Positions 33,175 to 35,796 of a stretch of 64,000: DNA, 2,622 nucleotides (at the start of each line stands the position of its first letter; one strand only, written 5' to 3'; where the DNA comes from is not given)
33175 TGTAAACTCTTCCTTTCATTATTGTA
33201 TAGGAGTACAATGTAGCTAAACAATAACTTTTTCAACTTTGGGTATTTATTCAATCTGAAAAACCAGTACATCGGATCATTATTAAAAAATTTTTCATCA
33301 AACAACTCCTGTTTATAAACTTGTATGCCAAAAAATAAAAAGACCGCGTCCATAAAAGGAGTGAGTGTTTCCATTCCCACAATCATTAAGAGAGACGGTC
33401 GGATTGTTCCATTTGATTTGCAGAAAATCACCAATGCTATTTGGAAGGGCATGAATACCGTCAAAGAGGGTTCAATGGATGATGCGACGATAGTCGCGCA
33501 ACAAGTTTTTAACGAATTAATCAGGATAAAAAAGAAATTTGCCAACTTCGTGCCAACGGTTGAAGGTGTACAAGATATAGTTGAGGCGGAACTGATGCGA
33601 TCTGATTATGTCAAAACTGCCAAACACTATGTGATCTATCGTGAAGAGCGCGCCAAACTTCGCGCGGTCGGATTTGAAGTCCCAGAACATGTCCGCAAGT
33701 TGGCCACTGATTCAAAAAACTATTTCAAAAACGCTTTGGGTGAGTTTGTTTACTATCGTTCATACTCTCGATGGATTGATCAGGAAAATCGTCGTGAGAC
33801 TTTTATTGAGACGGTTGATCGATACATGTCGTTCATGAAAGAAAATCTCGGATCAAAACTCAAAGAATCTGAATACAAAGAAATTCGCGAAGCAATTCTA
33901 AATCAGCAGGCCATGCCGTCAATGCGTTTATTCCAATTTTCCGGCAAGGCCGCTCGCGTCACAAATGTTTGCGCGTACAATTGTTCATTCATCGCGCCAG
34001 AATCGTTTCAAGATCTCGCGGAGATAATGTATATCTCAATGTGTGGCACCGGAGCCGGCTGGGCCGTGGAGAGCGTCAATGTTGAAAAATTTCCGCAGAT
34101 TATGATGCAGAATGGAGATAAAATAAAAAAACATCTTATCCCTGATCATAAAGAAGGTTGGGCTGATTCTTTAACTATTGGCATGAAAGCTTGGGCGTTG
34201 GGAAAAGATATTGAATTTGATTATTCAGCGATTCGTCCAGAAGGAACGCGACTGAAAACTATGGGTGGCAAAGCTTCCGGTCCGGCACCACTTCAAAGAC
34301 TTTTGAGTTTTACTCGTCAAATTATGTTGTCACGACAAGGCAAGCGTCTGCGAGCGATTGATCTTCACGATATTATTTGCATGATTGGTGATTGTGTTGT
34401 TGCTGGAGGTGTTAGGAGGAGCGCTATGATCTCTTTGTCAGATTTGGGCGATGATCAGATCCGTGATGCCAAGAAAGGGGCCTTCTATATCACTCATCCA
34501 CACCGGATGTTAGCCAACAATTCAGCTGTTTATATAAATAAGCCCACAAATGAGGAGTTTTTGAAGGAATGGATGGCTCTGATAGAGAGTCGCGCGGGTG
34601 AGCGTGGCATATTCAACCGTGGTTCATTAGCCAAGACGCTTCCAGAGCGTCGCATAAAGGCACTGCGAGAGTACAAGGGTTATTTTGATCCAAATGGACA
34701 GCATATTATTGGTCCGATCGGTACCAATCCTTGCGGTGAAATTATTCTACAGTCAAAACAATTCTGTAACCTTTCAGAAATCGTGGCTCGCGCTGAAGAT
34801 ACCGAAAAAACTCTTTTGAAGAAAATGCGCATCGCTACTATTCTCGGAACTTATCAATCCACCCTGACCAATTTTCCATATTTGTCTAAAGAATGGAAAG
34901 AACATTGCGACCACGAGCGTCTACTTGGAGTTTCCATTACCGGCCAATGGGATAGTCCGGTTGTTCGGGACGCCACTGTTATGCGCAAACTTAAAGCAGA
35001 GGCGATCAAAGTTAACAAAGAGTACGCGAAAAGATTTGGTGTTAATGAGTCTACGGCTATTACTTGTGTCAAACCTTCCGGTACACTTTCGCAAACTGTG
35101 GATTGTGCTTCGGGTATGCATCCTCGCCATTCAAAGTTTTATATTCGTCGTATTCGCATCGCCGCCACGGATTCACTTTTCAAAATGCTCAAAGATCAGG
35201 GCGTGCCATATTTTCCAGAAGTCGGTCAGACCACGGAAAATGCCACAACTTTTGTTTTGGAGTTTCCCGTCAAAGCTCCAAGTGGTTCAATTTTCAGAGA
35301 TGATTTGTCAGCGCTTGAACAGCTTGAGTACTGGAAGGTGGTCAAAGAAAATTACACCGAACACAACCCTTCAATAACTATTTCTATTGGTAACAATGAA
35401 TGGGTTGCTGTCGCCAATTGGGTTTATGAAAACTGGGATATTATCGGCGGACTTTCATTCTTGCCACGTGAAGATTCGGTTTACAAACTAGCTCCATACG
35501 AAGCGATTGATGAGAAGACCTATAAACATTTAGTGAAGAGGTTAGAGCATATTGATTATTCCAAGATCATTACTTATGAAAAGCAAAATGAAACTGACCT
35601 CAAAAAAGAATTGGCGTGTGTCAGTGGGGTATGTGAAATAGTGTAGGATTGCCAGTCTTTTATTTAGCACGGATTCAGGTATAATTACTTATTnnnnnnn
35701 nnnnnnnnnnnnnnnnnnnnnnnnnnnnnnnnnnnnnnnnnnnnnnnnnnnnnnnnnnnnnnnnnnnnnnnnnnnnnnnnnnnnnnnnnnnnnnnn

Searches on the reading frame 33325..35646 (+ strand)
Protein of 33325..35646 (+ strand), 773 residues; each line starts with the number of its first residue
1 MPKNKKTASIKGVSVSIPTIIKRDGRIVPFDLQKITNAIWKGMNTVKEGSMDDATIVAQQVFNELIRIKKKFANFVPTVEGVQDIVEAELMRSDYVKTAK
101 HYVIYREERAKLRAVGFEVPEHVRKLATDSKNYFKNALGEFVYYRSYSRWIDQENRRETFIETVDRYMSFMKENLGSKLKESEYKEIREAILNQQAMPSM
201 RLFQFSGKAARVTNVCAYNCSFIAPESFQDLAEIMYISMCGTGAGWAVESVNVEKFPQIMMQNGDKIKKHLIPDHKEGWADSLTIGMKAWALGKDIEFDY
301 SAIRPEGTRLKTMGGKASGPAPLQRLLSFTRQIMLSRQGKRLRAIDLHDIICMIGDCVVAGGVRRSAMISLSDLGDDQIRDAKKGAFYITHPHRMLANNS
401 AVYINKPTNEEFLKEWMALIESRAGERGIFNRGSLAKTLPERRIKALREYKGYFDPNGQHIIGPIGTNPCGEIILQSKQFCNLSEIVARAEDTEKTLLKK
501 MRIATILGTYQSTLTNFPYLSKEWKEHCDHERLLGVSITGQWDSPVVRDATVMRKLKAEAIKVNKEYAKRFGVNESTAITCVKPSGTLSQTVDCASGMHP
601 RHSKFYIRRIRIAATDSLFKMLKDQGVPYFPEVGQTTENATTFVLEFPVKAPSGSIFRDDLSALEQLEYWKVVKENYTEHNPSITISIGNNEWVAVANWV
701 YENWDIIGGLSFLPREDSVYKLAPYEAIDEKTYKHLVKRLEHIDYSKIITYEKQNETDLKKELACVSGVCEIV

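Call 83: search_protein_families(library=pfam, proteins=[window:33325-35646:+], max_evalue=0.00001)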
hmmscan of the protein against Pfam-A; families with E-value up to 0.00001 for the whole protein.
window:33325-35646:+ (773 aa): 4 families
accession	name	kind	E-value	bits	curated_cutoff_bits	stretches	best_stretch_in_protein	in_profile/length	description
PF03477.21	ATP-cone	-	1.3e-20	74.2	25.8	1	19-110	2-87/88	ATP cone domain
PF17975.6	RNR_Alpha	-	2.7e-10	41.1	26.4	1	122-196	5-77/101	Ribonucleotide reductase alpha domain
PF21995.1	RNR-II_ins_dom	-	2.9e-07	31.1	27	1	261-328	29-101/107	B12-dependent ribonucleotide reductase, insertion domain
PF02867.20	Ribonuc_red_lgC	-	2e-06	27.2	23.9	0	562-612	367-416/523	Ribonucleotide reductase, barrel domain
